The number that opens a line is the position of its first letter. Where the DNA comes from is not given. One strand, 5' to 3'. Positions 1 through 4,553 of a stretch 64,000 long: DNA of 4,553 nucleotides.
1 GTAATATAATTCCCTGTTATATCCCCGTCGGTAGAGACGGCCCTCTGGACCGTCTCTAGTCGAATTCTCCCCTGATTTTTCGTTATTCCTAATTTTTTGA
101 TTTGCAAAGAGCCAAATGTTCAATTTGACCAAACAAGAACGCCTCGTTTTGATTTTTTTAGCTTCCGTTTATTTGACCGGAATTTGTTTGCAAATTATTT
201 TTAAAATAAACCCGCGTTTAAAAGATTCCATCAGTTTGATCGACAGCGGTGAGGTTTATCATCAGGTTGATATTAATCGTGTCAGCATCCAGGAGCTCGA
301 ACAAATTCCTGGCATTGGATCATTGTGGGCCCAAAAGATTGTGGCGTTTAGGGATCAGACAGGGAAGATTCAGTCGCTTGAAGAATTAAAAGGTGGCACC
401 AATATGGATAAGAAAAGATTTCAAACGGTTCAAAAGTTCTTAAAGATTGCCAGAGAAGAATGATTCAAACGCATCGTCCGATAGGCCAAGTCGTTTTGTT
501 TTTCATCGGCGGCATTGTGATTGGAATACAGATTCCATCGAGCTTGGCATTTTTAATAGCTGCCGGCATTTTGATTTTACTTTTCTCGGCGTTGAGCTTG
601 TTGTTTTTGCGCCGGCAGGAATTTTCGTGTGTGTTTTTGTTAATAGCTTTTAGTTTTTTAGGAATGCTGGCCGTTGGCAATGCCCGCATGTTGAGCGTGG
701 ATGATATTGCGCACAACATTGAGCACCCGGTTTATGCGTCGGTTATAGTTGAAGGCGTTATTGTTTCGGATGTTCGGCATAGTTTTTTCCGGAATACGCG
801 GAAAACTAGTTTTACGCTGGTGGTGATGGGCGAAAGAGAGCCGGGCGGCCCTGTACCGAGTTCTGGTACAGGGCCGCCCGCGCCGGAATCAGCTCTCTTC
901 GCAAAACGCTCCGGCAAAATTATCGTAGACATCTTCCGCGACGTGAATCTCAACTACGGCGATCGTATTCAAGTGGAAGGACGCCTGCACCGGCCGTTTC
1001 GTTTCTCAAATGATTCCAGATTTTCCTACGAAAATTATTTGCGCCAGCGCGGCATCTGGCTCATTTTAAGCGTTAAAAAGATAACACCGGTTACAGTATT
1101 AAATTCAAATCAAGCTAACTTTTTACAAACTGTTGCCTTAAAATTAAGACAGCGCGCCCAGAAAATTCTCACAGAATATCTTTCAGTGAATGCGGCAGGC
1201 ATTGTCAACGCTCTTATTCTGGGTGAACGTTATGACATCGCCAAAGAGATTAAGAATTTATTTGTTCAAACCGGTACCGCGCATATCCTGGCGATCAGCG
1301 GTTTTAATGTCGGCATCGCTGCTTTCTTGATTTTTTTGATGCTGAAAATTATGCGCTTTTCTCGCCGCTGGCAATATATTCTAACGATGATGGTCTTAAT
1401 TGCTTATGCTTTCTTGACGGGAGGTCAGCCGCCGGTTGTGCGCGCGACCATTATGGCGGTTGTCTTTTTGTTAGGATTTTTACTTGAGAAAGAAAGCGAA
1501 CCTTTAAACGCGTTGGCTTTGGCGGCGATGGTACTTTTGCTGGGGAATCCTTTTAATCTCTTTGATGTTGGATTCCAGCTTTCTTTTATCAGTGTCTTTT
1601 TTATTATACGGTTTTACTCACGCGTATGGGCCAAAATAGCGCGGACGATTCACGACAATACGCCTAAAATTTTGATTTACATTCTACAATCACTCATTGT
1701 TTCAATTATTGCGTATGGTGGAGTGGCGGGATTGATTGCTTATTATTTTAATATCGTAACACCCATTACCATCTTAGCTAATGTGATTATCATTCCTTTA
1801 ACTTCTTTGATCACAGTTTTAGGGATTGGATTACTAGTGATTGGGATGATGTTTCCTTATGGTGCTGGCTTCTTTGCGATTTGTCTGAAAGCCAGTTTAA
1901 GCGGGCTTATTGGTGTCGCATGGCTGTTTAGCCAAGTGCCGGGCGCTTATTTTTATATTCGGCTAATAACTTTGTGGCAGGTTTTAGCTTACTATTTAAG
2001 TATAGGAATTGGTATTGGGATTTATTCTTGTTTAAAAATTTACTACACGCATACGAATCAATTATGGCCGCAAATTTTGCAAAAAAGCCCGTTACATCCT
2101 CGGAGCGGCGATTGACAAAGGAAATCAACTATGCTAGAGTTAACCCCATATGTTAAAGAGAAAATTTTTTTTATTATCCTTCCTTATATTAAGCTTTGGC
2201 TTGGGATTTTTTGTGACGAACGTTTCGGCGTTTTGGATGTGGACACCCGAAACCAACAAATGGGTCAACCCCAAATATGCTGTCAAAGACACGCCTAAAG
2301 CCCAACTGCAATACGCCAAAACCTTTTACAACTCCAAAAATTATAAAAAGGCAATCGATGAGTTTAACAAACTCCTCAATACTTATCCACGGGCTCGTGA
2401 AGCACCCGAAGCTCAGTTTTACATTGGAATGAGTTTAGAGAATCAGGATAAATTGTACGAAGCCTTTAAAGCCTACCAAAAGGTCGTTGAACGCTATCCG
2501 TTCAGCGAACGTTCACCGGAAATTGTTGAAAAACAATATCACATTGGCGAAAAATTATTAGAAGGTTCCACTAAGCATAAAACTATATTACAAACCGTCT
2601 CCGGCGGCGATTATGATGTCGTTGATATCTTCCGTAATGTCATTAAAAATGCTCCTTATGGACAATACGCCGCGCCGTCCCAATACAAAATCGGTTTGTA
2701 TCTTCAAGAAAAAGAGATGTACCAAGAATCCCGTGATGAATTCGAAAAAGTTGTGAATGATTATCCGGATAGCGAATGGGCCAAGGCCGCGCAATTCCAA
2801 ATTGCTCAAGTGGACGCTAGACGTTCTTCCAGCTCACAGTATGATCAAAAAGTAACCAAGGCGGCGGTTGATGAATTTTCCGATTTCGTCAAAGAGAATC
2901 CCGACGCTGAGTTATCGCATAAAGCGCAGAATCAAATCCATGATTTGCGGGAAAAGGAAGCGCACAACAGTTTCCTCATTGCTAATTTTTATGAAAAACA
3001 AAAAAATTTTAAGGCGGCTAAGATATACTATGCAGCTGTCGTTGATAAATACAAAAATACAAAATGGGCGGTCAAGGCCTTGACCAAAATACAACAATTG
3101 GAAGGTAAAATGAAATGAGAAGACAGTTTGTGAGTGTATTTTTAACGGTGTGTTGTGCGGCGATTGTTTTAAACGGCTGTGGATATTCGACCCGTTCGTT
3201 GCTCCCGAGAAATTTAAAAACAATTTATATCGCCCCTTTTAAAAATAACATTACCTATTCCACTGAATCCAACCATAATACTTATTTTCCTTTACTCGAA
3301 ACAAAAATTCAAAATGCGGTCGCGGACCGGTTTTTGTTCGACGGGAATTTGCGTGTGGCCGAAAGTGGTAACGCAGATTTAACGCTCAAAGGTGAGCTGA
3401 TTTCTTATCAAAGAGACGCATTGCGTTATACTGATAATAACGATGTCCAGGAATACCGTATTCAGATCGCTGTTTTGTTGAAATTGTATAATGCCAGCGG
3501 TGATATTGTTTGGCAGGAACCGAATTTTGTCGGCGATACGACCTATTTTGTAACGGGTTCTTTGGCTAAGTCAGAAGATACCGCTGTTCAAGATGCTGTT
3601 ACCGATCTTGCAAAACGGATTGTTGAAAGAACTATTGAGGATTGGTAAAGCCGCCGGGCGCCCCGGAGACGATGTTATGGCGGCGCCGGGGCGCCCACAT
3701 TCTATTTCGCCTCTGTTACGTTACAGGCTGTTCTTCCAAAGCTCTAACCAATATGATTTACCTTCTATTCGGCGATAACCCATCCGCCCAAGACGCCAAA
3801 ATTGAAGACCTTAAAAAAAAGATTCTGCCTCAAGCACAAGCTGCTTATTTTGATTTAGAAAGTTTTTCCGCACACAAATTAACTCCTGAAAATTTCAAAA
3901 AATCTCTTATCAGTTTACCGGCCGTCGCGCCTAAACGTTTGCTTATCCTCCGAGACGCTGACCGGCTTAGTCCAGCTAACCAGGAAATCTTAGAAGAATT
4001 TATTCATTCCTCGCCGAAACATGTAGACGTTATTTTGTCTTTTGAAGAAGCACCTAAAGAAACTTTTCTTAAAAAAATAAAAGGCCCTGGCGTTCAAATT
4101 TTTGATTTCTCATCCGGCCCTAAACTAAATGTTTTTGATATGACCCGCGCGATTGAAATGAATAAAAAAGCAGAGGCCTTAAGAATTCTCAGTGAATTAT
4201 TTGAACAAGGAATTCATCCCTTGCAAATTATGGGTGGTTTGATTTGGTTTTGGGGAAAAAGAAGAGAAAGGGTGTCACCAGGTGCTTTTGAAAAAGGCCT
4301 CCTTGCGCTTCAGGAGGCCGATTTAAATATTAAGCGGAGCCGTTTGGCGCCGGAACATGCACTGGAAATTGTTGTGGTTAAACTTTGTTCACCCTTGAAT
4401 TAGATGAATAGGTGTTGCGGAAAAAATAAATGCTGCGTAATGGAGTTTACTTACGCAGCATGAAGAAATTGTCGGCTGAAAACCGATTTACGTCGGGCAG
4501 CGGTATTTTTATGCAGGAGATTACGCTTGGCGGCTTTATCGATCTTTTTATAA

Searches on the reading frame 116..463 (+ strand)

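Call 69: search_protein_families(library=pfam, proteins=[window:116-463:+], max_evalue=0.00001)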
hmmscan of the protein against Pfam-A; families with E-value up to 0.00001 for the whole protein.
window:116-463:+ (115 aa): 1 family
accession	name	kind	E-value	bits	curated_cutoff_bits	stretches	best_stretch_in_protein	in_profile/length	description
PF12836.13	HHH_3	-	6.2e-17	61.9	27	1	49-109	4-64/65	Helix-hairpin-helix motif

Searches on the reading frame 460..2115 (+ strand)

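Call 69: search_protein_families(library=pfam, proteins=[window:460-2115:+], max_evalue=0.00001)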
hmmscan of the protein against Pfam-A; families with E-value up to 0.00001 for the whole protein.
window:460-2115:+ (551 aa): 2 families
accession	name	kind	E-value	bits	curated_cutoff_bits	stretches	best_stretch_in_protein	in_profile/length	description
PF03772.21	Competence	-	2.9e-60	204.3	23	1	252-519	1-264/270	Competence protein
PF13567.11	DUF4131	-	6e-20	72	31.6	1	26-209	4-163/165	Domain of unknown function (DUF4131)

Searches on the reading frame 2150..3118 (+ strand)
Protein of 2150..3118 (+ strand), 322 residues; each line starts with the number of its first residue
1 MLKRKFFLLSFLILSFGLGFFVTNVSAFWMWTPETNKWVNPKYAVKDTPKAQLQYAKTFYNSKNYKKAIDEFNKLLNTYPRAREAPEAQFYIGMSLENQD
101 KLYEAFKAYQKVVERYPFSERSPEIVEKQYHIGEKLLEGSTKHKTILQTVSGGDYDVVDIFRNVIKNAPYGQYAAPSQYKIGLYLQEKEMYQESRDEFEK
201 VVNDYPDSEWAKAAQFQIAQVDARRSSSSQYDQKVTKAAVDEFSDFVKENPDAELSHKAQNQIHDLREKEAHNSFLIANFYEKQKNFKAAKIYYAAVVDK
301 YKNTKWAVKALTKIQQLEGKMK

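Call 69: search_protein_families(library=pfam, proteins=[window:2150-3118:+], max_evalue=0.00001)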
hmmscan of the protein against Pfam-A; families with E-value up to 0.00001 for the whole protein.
window:2150-3118:+ (322 aa): 8 families
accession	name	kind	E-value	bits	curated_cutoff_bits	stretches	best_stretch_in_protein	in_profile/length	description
PF13174.12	TPR_6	-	1.2e-22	79.3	26.3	0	87-119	1-33/33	Tetratricopeptide repeat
PF13525.12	YfiO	-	6.4e-19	69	25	1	228-316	98-186/203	Outer membrane lipoprotein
PF07719.23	TPR_2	-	1.8e-14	53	27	0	86-117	1-32/34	Tetratricopeptide repeat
PF13428.12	TPR_14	-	4.7e-13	48.9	23.5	0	49-85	1-37/44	Tetratricopeptide repeat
PF13181.12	TPR_8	-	6.5e-10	38.8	25.7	0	275-298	5-28/34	Tetratricopeptide repeat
PF13424.12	TPR_12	-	1e-07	32.5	30.1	0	175-224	3-57/77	Tetratricopeptide repeat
PF13432.12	TPR_16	-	3.3e-06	27.9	32.7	0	56-119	4-64/65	Tetratricopeptide repeat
PF00515.34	TPR_1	-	4.8e-06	26.6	27.8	0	87-117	2-32/34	Tetratricopeptide repeat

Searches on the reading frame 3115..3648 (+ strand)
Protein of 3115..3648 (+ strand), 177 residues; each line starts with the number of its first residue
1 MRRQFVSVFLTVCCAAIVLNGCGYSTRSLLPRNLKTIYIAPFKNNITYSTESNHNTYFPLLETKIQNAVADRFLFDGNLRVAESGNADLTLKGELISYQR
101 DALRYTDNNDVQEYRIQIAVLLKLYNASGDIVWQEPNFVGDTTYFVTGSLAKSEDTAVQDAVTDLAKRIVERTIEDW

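Call 69: search_protein_families(library=pfam, proteins=[window:3115-3648:+], max_evalue=0.00001)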
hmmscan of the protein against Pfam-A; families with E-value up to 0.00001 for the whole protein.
window:3115-3648:+ (177 aa): 1 family
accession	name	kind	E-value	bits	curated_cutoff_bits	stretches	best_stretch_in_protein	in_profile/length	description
PF04390.17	LptE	-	3.2e-13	50.8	23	1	34-172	1-117/118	Lipopolysaccharide-assembly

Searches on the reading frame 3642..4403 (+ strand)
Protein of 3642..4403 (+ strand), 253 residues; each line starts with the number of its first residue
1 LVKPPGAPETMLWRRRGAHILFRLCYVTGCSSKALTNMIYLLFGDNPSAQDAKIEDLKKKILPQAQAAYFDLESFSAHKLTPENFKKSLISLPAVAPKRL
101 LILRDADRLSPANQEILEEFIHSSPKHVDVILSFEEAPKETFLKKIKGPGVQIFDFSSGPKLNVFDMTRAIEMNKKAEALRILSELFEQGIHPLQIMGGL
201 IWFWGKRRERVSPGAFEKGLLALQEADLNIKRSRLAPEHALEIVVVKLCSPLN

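Call 69: search_protein_families(library=pfam, proteins=[window:3642-4403:+], max_evalue=0.00001)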
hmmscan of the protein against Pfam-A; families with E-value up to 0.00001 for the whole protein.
window:3642-4403:+ (253 aa): 1 family
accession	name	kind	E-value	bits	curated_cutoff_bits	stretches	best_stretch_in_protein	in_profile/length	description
PF21694.2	DNA_pol3_delta_C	-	3.7e-09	37.1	27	0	163-200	3-40/121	DNA polymerase III delta subunit, C-terminal domain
